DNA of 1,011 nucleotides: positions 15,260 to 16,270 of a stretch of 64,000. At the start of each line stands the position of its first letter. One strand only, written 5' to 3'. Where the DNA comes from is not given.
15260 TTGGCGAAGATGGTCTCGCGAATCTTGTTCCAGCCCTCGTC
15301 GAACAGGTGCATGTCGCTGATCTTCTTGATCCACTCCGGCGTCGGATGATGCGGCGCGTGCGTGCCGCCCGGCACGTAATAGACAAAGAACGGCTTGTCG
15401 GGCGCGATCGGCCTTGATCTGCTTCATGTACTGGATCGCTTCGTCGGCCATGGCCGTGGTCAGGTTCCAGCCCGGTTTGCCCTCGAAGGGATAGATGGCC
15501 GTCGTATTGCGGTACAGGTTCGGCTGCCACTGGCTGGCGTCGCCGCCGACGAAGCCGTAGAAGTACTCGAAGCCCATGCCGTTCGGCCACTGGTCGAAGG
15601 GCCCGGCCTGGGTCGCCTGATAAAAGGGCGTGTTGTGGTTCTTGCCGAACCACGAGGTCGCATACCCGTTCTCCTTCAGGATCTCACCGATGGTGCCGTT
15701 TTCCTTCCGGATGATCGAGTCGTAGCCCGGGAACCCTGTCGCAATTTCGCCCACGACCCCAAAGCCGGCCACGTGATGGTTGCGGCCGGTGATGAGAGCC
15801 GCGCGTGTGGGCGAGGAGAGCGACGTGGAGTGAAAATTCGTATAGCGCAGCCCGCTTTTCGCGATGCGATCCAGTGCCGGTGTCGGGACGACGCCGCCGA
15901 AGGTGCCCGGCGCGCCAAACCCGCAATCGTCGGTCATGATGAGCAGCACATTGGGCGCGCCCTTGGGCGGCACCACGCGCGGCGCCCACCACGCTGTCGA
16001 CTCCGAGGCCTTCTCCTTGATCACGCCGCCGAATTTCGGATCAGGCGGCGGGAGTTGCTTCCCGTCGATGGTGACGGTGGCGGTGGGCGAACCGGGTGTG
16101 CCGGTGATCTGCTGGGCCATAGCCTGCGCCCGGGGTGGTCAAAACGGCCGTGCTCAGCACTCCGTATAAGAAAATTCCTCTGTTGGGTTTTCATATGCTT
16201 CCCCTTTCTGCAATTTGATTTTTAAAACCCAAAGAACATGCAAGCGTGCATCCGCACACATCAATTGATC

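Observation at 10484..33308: Minus-strand supercluster: four secreted sulfatases, two anaerobic sulfatase-maturating enzymes, a secreted HAD hydrolase and three outer-membrane channels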

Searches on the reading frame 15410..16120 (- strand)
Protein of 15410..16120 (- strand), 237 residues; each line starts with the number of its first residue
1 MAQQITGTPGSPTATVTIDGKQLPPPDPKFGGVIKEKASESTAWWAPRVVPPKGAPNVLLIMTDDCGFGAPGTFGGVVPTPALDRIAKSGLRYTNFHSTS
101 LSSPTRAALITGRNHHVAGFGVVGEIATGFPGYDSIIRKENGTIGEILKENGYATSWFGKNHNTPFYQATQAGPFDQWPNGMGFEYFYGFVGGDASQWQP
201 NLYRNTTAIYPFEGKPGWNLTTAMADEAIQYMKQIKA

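Call 11: find_homologous_proteins(query=window:15410-16120:-, max_evalue=1e-20)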
Query seq(237 aa) (237 aa): 7397 proteins with E <= 1e-20 among 8000 candidates; the best 120 are listed.
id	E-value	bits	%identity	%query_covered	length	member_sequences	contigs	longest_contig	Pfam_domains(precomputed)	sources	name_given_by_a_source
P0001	2.0e-160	550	100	100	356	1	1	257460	PF00884.29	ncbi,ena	-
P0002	2.1e-150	517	94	100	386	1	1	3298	PF00884.29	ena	-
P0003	7.3e-149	512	93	99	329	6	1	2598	PF00884.29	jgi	jgi:arylsulfatase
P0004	1.6e-148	511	92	99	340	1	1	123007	PF00884.29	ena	-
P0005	5.5e-148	509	92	99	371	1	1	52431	PF00884.29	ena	-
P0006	1.2e-147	508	92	100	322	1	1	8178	PF00884.29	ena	-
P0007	7.0e-147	506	92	100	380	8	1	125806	PF00884.29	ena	-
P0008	1.6e-145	501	90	100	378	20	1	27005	PF00884.29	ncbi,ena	-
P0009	1.7e-145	501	91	100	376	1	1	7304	PF00884.29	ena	-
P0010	1.3e-144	498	89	100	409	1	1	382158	PF00884.29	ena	-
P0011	2.1e-144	498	90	100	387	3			PF00884.29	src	-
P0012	3.9e-144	497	89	100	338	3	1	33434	PF00884.29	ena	-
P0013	2.1e-142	491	89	100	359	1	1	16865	PF00884.29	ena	-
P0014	3.2e-142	490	88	100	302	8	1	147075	PF00884.29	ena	-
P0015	3.5e-142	490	88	100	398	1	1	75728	PF00884.29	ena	-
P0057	1.4e-134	465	84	100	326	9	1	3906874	PF00884.29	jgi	jgi:arylsulfatase A-like enzyme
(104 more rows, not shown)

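Call 12: find_encoding_contigs(protein=P0001, flank=10000, max_places=3)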
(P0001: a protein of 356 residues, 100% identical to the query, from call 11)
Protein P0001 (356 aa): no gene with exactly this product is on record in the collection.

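Call 13: find_encoding_contigs(protein=P0057, flank=10000, max_places=3)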
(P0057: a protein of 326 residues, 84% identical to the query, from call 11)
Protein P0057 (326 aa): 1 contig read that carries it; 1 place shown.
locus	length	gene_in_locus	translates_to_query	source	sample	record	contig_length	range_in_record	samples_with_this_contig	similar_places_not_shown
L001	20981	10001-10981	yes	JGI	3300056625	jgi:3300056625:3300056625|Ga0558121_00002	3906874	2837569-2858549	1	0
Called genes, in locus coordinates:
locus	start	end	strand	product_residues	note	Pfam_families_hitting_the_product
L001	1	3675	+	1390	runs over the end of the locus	PF07705:CARDB (weak), PF09136:Glucodextran_B (faint), PF13750:Big_3_3 (faint), PF17936:Big_6 (faint), PF27332:TP_0781 (faint), PF19077:Big_13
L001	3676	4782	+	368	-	PF22778:VCPO_2nd, PF17957:Big_7 (faint), PF19077:Big_13 (faint)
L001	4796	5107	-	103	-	-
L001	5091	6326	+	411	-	PF13620:CarboxypepD_reg (weak), PF13715:CarbopepD_reg_2 (weak)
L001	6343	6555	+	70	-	-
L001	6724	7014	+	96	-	-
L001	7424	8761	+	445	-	-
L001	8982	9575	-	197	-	PF12625:Arabinose_bd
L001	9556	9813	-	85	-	PF12625:Arabinose_bd (weak)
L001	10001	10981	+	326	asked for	PF00884:Sulfatase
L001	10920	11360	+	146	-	PF00884:Sulfatase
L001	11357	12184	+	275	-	PF16347:SGSH_C (faint)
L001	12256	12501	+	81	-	-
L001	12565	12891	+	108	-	-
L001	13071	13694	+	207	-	PF04366:Ysc84 (weak)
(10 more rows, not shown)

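Call 15: find_encoding_contigs(protein=P0004, flank=10000, max_places=2)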
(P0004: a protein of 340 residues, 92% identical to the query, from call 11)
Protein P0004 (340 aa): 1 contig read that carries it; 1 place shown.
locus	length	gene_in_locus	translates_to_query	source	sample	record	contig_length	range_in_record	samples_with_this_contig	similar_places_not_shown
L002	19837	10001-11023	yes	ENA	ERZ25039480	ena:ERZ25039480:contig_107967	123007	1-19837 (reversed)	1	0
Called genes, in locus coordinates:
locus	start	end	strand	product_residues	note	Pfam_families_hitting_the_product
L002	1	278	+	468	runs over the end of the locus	PF00479:G6PD_N, PF02781:G6PD_C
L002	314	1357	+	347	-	PF02685:Glucokinase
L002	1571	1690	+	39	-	-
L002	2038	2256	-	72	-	-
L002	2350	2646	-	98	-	-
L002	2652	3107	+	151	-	PF00171:Aldedh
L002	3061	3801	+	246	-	PF00171:Aldedh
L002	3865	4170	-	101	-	-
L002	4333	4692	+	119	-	PF00848:Ring_hydroxyl_A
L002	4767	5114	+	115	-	PF00848:Ring_hydroxyl_A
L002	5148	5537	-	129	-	PF04011:LemA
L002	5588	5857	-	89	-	-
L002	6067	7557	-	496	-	PF04536:TPM_phosphatase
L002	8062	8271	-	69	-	-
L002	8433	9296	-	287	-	-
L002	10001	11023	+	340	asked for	PF00884:Sulfatase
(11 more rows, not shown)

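Call 16: find_encoding_contigs(protein=P0010, flank=10000, max_places=2)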
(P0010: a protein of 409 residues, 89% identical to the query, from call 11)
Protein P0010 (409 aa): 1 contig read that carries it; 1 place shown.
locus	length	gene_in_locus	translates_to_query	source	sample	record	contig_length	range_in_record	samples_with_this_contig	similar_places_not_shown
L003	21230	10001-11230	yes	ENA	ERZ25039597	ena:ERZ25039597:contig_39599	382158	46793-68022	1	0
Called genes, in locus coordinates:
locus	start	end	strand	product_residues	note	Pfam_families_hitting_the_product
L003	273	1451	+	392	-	PF07715:Plug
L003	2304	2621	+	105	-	PF00593:TonB_dep_Rec_b-barrel (weak)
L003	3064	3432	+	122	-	PF13640:2OG-FeII_Oxy_3, PF18331:PKHD_C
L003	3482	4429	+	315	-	PF08238:Sel1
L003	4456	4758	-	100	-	PF18291:HU-HIG, PF00216:Bac_DNA_binding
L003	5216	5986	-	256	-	PF09967:DUF2201 (weak), PF03815:LCCL, PF08642:Rxt3 (faint)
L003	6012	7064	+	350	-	-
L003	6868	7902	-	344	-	PF07728:AAA_5 (faint)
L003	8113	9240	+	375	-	-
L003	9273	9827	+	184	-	-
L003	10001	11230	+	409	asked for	PF00884:Sulfatase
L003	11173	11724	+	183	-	-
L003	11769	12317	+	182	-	-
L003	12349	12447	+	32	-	-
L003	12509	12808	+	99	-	-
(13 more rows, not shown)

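Call 18: find_encoding_contigs(protein=P0152, flank=10000, max_places=2)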
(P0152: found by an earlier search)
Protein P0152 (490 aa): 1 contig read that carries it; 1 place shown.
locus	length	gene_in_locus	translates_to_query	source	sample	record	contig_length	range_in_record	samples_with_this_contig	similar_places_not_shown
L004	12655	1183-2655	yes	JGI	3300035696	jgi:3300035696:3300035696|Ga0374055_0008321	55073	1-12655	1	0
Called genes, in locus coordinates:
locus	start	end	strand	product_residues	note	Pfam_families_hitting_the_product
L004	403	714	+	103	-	-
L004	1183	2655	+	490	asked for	PF00884:Sulfatase, PF14707:Sulfatase_C (weak)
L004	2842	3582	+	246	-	-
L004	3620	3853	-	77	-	-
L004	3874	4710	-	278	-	-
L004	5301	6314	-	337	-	PF19991:HMA_2 (weak)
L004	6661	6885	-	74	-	-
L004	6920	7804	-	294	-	-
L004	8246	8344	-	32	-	-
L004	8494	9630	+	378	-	PF12704:MacB_PCD, PF02687:FtsX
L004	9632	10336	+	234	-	PF00005:ABC_tran, PF02463:SMC_N (weak), PF13304:AAA_21 (faint)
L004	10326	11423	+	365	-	PF25919:BSH_CusB (faint), PF00364:Biotin_lipoyl (faint), PF25917:BSH_RND (weak), PF25973:BSH_CzcB (weak), PF25984:BSH_YknX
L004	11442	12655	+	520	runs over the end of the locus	PF02321:OEP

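Call 19: find_encoding_contigs(protein=P0143, flank=10000, max_places=4)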
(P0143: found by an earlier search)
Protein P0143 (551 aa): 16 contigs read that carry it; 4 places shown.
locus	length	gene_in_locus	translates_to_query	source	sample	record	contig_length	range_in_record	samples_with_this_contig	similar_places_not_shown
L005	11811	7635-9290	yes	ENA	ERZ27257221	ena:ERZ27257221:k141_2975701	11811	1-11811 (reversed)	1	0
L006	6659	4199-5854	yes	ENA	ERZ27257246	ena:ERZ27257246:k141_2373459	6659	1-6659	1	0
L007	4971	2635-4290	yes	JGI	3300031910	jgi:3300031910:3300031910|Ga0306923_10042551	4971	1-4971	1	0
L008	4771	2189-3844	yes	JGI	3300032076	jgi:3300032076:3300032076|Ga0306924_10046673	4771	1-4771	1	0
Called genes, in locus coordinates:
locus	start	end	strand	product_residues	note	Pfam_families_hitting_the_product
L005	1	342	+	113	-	?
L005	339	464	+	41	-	-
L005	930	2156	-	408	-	-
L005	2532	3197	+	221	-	-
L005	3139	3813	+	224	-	-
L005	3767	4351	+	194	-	PF13489:Methyltransf_23, PF08242:Methyltransf_12 (weak), PF13649:Methyltransf_25 (weak)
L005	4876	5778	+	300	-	PF02481:DNA_processg_A, PF18306:LDcluster4 (faint)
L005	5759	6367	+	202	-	-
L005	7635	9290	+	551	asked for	PF00884:Sulfatase, PF14707:Sulfatase_C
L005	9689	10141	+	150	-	PF10677:DUF2490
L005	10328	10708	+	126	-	PF00903:Glyoxalase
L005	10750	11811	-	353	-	?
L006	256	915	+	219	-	PF13489:Methyltransf_23, PF08242:Methyltransf_12 (weak), PF13649:Methyltransf_25 (weak)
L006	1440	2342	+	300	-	PF02481:DNA_processg_A, PF18306:LDcluster4 (faint)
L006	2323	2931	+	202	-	-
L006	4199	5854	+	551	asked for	PF00884:Sulfatase, PF14707:Sulfatase_C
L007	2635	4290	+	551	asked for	PF00884:Sulfatase, PF14707:Sulfatase_C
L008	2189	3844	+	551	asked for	PF00884:Sulfatase, PF14707:Sulfatase_C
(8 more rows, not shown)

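Call 21: find_encoding_contigs(protein=P0123, flank=10000, max_places=2)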
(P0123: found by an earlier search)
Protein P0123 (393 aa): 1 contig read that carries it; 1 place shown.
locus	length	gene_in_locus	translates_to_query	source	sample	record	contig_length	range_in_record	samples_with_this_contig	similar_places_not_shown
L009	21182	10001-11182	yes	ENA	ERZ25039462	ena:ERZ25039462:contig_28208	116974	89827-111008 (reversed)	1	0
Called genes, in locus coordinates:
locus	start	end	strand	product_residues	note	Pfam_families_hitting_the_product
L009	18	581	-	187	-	PF01411:tRNA-synt_2c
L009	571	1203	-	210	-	PF01411:tRNA-synt_2c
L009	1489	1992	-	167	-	PF21982:RecX_HTH1, PF21981:RecX_HTH3 (faint), PF02631:RecX_HTH2 (weak)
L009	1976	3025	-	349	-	PF00154:RecA_N, PF06745:ATPase (weak), PF08423:Rad51, PF27531:MT3502_N (weak), PF01637:ATPase_2 (weak), PF13479:AAA_24 (faint), PF21096:RecA_C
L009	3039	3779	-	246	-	PF13563:2_5_RNA_ligase2, PF02834:LigT_PEase, PF10469:AKAP7_NLS, PF02834:LigT_PEase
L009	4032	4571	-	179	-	-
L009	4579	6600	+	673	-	PF00702:Hydrolase, PF13246:Cation_ATPase, PF00689:Cation_ATPase_C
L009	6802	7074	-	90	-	-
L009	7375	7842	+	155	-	-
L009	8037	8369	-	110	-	-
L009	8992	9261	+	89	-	-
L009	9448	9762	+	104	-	-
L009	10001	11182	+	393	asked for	PF03349:Toluene_X, PF13505:OMP_b-brl (faint)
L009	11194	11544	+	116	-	PF14023:Bestrophin-like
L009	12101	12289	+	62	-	-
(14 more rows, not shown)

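Call 22: find_encoding_contigs(protein=P0126, flank=10000, max_places=2)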
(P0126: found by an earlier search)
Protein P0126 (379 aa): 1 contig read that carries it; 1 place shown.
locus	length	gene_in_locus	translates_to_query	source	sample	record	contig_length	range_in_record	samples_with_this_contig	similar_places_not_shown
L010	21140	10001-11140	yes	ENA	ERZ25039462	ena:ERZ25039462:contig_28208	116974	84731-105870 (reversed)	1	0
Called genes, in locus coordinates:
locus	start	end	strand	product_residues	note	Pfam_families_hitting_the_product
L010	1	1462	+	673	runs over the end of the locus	PF00702:Hydrolase, PF13246:Cation_ATPase, PF00689:Cation_ATPase_C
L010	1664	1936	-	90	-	-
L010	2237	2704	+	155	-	-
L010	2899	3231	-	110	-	-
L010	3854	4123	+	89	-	-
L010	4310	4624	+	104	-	-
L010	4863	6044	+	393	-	PF03349:Toluene_X, PF13505:OMP_b-brl (faint)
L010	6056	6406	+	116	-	PF14023:Bestrophin-like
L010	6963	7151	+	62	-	-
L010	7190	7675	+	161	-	PF04055:Radical_SAM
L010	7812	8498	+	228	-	PF13186:SPASM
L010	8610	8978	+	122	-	PF05635:23S_rRNA_IVP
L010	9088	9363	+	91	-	PF05697:Trigger_N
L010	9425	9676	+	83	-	-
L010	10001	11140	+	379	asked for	-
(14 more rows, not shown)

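Call 25: search_dna_similar(query=window:15410-16120:-, collection=plasmids, mode=protein, max_rows=8)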
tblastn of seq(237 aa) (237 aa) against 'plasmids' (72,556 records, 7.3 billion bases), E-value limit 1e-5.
Records with a match: 536; places in all: 855; records where one place covers at least 80% of the query: 92.
Best place of each record, by identity: 80-90% 1; 60-80% 13; <60% 522.
By first word of the organism name: Sinorhizobium 103; Rhizobium 95; Escherichia 27; Ensifer 15; Streptomyces 14; Persicobacter 13; Vibrio 13; Chondrinema 11; Sphingobium 10; Bacteroides 10; and 84 more.
By predicted mobility (MOB-suite, as given by PLSDB): non-mobilizable 330; conjugative 129; mobilizable 77.
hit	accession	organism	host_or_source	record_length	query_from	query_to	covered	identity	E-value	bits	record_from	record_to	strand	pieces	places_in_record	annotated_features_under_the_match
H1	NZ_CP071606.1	Rhizobium binae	lentil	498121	2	236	99%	83.0%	5e-129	408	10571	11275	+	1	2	arylsulfatase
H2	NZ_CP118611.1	Ensifer adhaerens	Pure isolate,Rhizosphere of Cyperus ...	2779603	2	236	99%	79.6%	3e-124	394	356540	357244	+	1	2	none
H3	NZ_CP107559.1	Methylocystis sp. MJC1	whole organism,Alpine Peat Bogs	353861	2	237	100%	75.0%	7e-117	373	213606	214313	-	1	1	arylsulfatase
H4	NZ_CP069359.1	Microvirga sp. VF16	Vachellia farnesiana,Cell culture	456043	2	235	99%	73.7%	2e-116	372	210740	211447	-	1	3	arylsulfatase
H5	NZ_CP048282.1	Rhizobium leguminosarum bv. viciae 248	Fava bean,whole organism,nodules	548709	2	236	99%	69.4%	8e-109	350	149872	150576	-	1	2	arylsulfatase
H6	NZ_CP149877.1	Rhizobium sp. T1473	-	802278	2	237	100%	68.6%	5e-98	319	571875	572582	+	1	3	arylsulfatase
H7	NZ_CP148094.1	Rhizobium sp. T1470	-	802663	2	237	100%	68.6%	5e-98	319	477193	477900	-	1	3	arylsulfatase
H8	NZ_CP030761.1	Rhizobium leguminosarum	Genomic DNA from Bacterial pure culture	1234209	2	236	99%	68.9%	2e-107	346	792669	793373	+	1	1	record has no annotation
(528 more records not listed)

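Call 26: get_annotated_region(hit=H1, flank=6000)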
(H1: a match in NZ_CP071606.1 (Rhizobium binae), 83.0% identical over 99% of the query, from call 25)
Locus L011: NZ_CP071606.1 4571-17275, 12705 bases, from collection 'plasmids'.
description: Rhizobium binae strain BLR195 plasmid p2, complete sequence
organism: Rhizobium binae (NCBI taxid 1138190)
taxonomy: Bacteria; Pseudomonadota; Alphaproteobacteria; Hyphomicrobiales; Rhizobiaceae; Rhizobium; Rhizobium binae
host: -; source: lentil; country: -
typing (MOB-suite, as given by PLSDB): mobilizable; relaxase MOBP
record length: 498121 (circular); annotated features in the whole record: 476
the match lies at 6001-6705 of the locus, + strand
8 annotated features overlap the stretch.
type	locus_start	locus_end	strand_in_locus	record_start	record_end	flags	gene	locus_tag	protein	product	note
CDS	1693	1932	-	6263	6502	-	-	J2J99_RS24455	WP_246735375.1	plasmid stabilization protein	-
CDS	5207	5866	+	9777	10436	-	-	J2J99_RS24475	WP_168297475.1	hypothetical protein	-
CDS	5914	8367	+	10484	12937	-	-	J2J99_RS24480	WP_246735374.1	arylsulfatase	-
CDS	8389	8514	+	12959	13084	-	-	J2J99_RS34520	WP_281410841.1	hypothetical protein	-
CDS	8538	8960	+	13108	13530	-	-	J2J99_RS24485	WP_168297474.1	hypothetical protein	-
CDS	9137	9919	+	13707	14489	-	-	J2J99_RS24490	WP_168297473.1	DUF2092 domain-containing protein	-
CDS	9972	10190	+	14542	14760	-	-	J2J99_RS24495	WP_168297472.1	hypothetical protein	-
CDS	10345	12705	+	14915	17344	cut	-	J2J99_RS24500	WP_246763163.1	arylsulfatase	-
